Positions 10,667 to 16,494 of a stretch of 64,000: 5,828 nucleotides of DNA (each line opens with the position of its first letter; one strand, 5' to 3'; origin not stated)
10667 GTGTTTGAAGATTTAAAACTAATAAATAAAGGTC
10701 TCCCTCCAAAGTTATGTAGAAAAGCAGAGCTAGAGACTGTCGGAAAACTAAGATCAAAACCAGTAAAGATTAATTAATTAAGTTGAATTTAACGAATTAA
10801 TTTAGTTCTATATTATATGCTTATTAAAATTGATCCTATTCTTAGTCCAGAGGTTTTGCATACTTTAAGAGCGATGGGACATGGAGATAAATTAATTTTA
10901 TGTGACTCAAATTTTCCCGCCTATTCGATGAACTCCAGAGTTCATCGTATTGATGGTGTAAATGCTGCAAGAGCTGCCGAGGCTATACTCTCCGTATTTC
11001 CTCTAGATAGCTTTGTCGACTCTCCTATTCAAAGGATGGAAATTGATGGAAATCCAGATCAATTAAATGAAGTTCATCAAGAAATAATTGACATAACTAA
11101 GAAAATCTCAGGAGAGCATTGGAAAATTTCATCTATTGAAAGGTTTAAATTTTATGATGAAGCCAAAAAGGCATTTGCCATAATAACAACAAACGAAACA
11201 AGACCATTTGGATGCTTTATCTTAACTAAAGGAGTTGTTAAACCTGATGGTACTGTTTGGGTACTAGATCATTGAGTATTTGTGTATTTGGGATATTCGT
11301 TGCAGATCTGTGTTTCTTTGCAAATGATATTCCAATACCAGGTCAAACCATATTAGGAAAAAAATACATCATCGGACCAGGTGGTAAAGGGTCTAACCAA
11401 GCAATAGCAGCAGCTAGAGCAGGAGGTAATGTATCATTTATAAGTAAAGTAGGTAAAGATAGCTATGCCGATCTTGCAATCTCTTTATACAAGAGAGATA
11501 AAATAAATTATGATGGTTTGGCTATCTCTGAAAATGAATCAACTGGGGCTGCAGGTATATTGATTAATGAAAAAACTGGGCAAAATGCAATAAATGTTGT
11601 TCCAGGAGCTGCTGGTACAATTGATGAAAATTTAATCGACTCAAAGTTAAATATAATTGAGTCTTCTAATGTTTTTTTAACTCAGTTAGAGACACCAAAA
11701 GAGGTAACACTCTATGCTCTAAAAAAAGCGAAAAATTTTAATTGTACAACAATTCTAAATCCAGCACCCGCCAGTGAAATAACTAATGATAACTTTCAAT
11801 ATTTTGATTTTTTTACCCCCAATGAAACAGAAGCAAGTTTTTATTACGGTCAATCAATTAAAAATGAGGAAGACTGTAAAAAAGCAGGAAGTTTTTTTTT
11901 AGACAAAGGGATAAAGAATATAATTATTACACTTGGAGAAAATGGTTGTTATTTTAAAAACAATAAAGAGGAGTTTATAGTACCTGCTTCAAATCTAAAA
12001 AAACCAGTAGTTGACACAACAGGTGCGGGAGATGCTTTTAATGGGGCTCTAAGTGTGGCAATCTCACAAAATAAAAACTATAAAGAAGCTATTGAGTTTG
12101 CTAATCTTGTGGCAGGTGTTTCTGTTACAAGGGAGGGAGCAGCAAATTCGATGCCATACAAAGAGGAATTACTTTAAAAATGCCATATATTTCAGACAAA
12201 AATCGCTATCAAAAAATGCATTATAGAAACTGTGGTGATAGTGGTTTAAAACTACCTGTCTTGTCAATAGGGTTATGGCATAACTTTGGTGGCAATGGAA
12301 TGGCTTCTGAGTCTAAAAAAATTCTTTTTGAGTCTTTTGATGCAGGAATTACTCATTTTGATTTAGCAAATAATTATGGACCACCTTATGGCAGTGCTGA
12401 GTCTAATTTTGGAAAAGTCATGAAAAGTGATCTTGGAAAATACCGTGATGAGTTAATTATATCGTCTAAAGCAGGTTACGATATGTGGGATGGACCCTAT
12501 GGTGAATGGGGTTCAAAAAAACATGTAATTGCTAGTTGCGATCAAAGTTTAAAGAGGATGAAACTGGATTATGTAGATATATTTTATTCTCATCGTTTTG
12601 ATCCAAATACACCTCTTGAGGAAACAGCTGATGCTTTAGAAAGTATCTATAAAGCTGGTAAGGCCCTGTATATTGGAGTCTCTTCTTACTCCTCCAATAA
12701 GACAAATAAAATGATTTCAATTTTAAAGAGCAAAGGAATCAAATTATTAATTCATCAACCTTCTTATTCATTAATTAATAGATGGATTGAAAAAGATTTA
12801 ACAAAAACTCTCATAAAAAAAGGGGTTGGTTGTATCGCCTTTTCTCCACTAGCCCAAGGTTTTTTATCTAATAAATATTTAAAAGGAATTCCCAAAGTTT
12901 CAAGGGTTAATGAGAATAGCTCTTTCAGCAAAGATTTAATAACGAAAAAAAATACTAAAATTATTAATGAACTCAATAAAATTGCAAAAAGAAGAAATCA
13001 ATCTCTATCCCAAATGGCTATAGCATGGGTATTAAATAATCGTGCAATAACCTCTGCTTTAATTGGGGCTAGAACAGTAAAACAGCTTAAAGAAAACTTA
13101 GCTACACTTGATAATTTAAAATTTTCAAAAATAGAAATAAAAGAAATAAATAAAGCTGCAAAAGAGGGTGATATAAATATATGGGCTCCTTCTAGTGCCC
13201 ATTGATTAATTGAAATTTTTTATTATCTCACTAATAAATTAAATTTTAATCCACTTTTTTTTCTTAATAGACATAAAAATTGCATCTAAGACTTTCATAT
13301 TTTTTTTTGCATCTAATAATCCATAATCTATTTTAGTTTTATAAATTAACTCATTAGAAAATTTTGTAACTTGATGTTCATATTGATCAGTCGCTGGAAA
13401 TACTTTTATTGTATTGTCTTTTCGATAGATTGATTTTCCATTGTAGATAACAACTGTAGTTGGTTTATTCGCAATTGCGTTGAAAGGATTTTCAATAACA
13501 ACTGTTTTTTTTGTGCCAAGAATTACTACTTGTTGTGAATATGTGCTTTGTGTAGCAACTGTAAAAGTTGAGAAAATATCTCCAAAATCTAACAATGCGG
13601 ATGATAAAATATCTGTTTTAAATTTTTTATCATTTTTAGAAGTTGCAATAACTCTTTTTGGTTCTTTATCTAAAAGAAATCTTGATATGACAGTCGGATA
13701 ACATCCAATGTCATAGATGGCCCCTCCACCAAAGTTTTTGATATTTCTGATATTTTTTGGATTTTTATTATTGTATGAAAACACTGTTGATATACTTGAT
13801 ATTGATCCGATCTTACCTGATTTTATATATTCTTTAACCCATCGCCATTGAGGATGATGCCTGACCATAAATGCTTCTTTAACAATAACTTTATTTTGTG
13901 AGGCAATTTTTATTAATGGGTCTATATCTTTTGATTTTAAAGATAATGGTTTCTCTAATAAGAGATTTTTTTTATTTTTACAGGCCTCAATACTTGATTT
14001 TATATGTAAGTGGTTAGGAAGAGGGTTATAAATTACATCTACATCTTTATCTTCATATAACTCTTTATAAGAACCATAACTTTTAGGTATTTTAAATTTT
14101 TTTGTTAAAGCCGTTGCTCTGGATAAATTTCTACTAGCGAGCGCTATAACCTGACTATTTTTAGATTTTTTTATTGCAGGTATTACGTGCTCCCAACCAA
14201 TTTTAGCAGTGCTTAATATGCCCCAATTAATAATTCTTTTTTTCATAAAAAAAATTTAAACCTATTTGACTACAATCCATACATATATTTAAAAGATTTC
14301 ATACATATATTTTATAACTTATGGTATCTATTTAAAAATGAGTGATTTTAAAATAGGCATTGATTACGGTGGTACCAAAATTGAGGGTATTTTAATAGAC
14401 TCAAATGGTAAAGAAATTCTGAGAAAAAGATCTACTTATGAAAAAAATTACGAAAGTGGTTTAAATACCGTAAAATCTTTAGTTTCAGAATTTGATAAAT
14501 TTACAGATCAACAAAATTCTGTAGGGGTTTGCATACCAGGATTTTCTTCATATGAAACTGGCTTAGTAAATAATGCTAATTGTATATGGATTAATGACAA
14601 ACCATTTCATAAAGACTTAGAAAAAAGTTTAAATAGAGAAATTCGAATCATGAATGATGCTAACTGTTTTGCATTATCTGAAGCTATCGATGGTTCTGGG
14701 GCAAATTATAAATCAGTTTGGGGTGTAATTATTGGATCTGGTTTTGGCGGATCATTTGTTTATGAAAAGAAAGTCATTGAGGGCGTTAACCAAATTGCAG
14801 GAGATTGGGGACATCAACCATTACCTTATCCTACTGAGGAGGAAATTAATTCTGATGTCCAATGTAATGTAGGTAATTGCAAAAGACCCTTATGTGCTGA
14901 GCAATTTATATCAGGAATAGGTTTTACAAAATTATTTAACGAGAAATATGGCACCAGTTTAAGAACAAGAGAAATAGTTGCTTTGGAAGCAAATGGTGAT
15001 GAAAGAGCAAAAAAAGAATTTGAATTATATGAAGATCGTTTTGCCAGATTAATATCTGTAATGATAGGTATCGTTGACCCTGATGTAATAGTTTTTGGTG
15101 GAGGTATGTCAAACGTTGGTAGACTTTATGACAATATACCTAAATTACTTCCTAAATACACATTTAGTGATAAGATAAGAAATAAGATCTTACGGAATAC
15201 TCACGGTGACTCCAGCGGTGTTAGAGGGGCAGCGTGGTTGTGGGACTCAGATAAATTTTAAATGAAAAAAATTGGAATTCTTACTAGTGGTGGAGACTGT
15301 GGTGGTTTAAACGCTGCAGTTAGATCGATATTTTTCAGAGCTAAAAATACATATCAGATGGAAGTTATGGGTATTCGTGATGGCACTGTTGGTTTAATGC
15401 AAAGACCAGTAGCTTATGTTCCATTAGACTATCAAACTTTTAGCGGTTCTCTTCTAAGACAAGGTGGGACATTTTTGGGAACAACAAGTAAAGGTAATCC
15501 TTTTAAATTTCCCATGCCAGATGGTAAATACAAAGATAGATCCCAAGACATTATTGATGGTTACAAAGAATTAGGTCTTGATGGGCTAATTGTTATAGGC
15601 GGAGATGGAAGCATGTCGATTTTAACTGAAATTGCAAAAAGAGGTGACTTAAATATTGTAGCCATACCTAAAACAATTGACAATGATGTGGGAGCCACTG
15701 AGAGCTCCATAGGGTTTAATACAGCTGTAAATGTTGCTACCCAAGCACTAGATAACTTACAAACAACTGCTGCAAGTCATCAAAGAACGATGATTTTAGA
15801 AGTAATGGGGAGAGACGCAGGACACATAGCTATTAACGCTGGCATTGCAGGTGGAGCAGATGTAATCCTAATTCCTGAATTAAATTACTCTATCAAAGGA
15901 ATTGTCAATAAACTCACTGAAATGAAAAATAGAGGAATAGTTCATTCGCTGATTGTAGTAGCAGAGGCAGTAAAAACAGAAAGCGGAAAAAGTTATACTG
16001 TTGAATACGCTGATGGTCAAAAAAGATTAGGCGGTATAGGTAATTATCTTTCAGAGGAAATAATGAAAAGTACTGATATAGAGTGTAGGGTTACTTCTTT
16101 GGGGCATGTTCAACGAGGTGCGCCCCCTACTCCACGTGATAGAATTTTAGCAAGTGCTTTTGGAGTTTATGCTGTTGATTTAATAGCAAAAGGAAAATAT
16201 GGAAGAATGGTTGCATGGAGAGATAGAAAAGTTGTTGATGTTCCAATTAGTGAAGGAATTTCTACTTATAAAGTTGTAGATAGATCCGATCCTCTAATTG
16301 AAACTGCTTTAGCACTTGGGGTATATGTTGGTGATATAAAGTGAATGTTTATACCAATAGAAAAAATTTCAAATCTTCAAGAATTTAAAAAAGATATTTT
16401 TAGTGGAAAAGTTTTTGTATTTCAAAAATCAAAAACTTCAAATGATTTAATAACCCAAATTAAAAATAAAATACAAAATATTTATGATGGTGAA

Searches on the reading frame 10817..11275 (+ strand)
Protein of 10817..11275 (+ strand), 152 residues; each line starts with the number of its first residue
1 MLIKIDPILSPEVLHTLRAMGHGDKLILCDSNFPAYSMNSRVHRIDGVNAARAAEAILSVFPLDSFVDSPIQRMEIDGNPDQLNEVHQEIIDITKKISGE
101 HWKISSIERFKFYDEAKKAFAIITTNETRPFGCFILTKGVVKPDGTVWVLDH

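Call 9: search_protein_families(library=pfam, proteins=[window:10817-11275:+], max_evalue=0.001)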
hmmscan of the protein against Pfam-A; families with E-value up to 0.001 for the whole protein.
window:10817-11275:+ (152 aa): 1 family
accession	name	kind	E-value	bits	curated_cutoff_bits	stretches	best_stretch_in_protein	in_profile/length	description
PF05025.18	RbsD_FucU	-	1.2e-37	129.9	25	1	4-141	2-138/138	RbsD / FucU transport protein family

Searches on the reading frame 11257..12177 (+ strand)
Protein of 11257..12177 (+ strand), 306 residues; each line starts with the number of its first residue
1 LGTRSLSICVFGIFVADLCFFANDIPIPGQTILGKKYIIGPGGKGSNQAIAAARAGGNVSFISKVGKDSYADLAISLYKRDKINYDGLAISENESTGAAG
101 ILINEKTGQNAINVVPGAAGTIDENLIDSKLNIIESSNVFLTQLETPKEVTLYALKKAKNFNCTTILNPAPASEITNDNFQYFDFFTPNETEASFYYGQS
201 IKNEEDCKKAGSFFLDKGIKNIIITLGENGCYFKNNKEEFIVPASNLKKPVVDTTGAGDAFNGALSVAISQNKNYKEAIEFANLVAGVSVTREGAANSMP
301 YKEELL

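Call 9: search_protein_families(library=pfam, proteins=[window:11257-12177:+], max_evalue=0.001)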
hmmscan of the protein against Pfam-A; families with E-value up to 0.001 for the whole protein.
window:11257-12177:+ (306 aa): 2 families
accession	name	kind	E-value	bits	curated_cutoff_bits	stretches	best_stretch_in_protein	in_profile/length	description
PF00294.29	PfkB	-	2.2e-61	208.3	25.8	1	7-300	3-300/302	pfkB family carbohydrate kinase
PF08543.17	Phos_pyr_kin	-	3e-08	33.8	27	1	167-283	104-225/246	Phosphomethylpyrimidine kinase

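Call 13: search_protein_families(library=ncbifam, proteins=[window:11257-12177:+], max_evalue=0.00001)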
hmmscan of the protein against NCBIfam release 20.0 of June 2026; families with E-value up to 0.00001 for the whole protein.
window:11257-12177:+ (306 aa): 26 families (the best 25 are shown)
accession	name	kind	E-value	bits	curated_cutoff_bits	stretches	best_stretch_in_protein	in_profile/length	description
TIGR02152.1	D_ribokin_bact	equivalog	4.6e-94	315.1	299.65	1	8-305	1-296/298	ribokinase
NF008353.0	PRK11142.1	equivalog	8.5e-84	281.6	341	1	7-305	4-299/307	ribokinase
TIGR04382.1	myo_inos_iolC_N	equivalog_domain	2.1e-22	79.8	300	1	42-305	34-305/309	5-dehydro-2-deoxygluconokinase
TIGR02198.1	rfaE_dom_I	equivalog_domain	3.5e-21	75.6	345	1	156-297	167-304/315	D-glycero-beta-D-manno-heptose-7-phosphate kinase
TIGR03168.1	1-PFK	subfamily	1.3e-20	73.6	216.4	1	186-296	180-288/305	hexose kinase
NF006957.1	PRK09434.1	equivalog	7e-20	71.7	450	2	216-305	209-302/302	fructokinase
TIGR03828.1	pfkB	equivalog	1.4e-18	67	292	1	186-295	180-287/305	1-phosphofructokinase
NF007355.0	PRK09850.1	equivalog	7.7e-18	64.6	540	1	38-296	36-293/313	pseudouridine kinase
NF041134.1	R1P_kin_Thcocales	equivalog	1.7e-17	63.8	500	1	10-298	5-271/291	ADP-dependent ribose-1-phosphate kinase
NF049991.1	TagKinase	equivalog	5.4e-16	58.3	420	1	35-304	32-310/321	tagatose kinase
NF008454.0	PRK11316.1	equivalog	6e-16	58.1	521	1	41-297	50-302/475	bifunctional D-glycero-beta-D-manno-heptose-7-phosphate kinase/D-glycero-beta-D-manno-heptose 1-phosphate adenylyltransferase HldE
NF040938.1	KDG_KDGal_kin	equivalog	5e-15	55.4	400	1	43-304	31-298/305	bifunctional 2-dehydro-3-deoxygluconokinase/2-dehydro-3-deoxygalactonokinase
NF053626.1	RibKinHalex1628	equivalog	1.4e-14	54.3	330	1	40-299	36-282/293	ATP-dependent ribose-1-phosphate kinase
NF041164.1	NucKinThplmales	equivalog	4.3e-14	52.4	450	1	215-292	198-274/295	nucleoside kinase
NF041320.1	pfkB_Halo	equivalog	3.6e-13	49.6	400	1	183-296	172-283/302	1-phosphofructokinase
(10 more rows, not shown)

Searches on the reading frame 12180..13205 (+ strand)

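Call 9: search_protein_families(library=pfam, proteins=[window:12180-13205:+], max_evalue=0.001)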
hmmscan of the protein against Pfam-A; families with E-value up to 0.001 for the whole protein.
window:12180-13205:+ (341 aa): 1 family
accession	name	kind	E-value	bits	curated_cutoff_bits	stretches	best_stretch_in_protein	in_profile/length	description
PF00248.27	Aldo_ket_red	-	5e-71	239.6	24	1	28-326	2-289/291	Aldo/keto reductase family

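Call 13: search_protein_families(library=ncbifam, proteins=[window:12180-13205:+], max_evalue=0.00001)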
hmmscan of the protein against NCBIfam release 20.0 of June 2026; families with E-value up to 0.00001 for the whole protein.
window:12180-13205:+ (341 aa): 7 families
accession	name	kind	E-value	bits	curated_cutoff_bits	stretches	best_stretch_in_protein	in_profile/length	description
NF007388.0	PRK09912.1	subfamily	4.3e-137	456.7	448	1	1-340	1-345/346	L-glyceraldehyde 3-phosphate reductase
TIGR01293.1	Kv_beta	subfamily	8.4e-49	166.3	365.4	1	13-323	1-315/319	voltage-dependent potassium channel subunit beta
NF049922.1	MethglyxlRedYdjG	equivalog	1e-29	103.6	550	1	17-329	5-323/326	NADH-dependent methylglyoxal reductase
NF007912.0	PRK10625.1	equivalog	1.1e-28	100.6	415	1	13-324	1-335/346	NADP(H)-dependent aldo-keto reductase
NF007695.0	PRK10376.1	subfamily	3.4e-15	55.9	280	1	43-225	40-216/290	oxidoreductase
NF008377.0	PRK11172.1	equivalog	1.5e-10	40.7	327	1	73-188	41-149/267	2,5-didehydrogluconate reductase DkgB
NF008598.0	PRK11565.1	equivalog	2.6e-08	33.3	425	0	22-227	12-192/275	2,5-didehydrogluconate reductase DkgA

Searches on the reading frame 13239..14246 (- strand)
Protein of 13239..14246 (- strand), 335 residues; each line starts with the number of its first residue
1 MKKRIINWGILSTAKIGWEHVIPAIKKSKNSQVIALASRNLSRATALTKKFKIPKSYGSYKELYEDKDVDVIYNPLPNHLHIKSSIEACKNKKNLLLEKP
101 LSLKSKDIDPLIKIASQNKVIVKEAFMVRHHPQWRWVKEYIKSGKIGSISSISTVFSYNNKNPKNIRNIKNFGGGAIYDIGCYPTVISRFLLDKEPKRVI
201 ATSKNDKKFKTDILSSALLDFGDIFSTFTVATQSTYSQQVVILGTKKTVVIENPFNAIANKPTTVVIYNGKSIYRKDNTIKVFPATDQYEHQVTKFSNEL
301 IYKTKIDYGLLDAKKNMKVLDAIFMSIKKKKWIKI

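Call 13: search_protein_families(library=ncbifam, proteins=[window:13239-14246:-], max_evalue=0.00001)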
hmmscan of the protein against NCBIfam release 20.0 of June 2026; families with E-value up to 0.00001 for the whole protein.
window:13239-14246:- (335 aa): 8 families
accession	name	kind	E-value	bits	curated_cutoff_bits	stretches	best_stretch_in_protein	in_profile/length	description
NF041392.1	XylDh_Gfo6_Halo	equivalog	9.2e-29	100.3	350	1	18-334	29-349/350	D-xylose 1-dehydrogenase Gfo6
TIGR04380.1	myo_inos_iolG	equivalog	1.6e-26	93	355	1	7-334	3-330/330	inositol 2-dehydrogenase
NF040723.1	UDP-GlcNAcDh_Arch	equivalog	2e-21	76.8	450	1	8-213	3-198/302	UDP-N-acetylglucosamine 3-dehydrogenase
NF052479.1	LevoglcsnDh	equivalog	4.3e-19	68.4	650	1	33-201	40-210/386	levoglucosan dehydrogenase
NF058561.1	BT_2158_fam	equivalog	3.7e-11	42.3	750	1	24-154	50-182/487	glycoside 3-dehydrogenase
NF052679.1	InsChiInosDhIolG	equivalog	4.6e-11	42.3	540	1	6-154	3-153/343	bifunctional inositol 2-dehydrogenase/D-chiro-inositol 1-dehydrogenase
NF008607.0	PRK11579.1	subfamily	7.5e-08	31.7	330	1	23-182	22-179/346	oxidoreductase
NF007574.0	PRK10206.1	equivalog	1.8e-06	27.3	352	1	57-184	54-179/345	oxidoreductase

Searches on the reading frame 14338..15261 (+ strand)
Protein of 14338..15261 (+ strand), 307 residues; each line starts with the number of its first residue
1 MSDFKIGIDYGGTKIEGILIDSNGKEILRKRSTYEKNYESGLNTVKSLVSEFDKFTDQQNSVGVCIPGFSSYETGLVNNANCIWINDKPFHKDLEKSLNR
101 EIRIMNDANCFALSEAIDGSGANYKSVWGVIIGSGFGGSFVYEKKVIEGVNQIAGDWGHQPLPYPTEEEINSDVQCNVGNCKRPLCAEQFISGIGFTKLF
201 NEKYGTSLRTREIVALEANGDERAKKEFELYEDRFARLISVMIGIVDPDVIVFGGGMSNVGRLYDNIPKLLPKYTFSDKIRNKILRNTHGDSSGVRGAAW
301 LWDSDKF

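Call 13: search_protein_families(library=ncbifam, proteins=[window:14338-15261:+], max_evalue=0.00001)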
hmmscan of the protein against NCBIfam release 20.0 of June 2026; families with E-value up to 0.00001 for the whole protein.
window:14338-15261:+ (307 aa): 12 families
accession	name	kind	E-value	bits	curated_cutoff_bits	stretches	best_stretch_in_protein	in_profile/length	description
NF007108.0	PRK09557.1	equivalog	3.8e-101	338.4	443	1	5-304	3-302/303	fructokinase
NF009835.0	PRK13310.1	equivalog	7.7e-77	258.6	380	1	6-302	3-300/303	N-acetylglucosamine kinase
NF009836.0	PRK13311.1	equivalog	1.7e-42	145.4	551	1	6-243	3-241/256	N-acetyl-D-glucosamine kinase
TIGR00744.1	ROK_glcA_fam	subfamily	6.3e-33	114.4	260.35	1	6-302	1-308/318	ROK family glucokinase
NF007251.0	PRK09698.1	equivalog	1.6e-24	86.7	253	1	3-301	6-295/304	allose kinase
NF003461.0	PRK05082.1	subfamily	1e-19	71.1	283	1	7-303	5-287/291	N-acetylmannosamine kinase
NF047821.1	NactlManKinNanK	equivalog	1.6e-16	60.7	450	1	6-301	4-285/288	N-acetylmannosamine kinase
NF042998.1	bglucokin_BglK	equivalog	7.2e-16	58.3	550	1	8-300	6-283/291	beta-glucoside kinase BglK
NF045551.1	GK_Pyrobac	equivalog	6.6e-14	51.9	500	1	6-300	3-278/294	ATP-dependent glucokinase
NF045942.1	PolPhglucPhase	equivalog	8e-13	48.7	250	1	6-147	3-146/242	polyphosphate--glucose phosphotransferase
NF047937.1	TransRegNagC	equivalog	1.9e-12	47.1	650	1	6-260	82-340/399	DNA-binding transcriptional regulator NagC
NF049930.1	TransRegMlc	equivalog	1.9e-09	37.3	530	1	50-294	137-381/405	sugar metabolism global transcriptional regulator Mlc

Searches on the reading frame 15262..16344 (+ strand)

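Call 13: search_protein_families(library=ncbifam, proteins=[window:15262-16344:+], max_evalue=0.00001)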
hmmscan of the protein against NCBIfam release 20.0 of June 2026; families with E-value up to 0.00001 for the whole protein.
window:15262-16344:+ (360 aa): 11 families
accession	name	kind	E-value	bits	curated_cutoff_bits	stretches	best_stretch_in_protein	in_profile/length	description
NF010674.0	PRK14071.1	equivalog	4.7e-168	558.7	544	1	2-358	5-360/360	ATP-dependent 6-phosphofructokinase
TIGR02483.1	PFK_mixed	subfamily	3.6e-117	391.1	430.55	1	3-331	1-323/325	phosphofructokinase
NF002872.1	PRK03202.1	subfamily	2.1e-112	375.3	253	1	2-350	1-319/323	ATP-dependent 6-phosphofructokinase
TIGR02482.1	PFKA_ATP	equivalog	3.3e-80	269.3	371.35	1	3-331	1-299/301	6-phosphofructokinase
TIGR02478.1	6PF1K_euk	equivalog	4.8e-54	183.7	708.4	1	2-340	1-344/744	6-phosphofructokinase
NF005301.0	PRK06830.1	equivalog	1.8e-49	168.5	400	1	3-350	83-433/445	ATP-dependent 6-phosphofructokinase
NF041103.1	PFKA_PPi_Ttgales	equivalog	6.7e-38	130.8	550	1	4-331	1-345/407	diphosphate--fructose-6-phosphate 1-phosphotransferase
NF010675.0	PRK14072.1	subfamily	8.2e-38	130.2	273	1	3-322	5-338/416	diphosphate--fructose-6-phosphate 1-phosphotransferase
TIGR02477.1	PFKA_PPi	equivalog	7e-20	71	587.95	1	3-208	69-272/539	diphosphate--fructose-6-phosphate 1-phosphotransferase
NF005482.0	PRK07085.1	subfamily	1.4e-19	70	446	1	2-234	74-312/558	diphosphate--fructose-6-phosphate 1-phosphotransferase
NF005121.0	PRK06555.1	equivalog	1.3e-14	53.8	395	1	1-193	3-206/404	pyrophosphate--fructose-6-phosphate 1-phosphotransferase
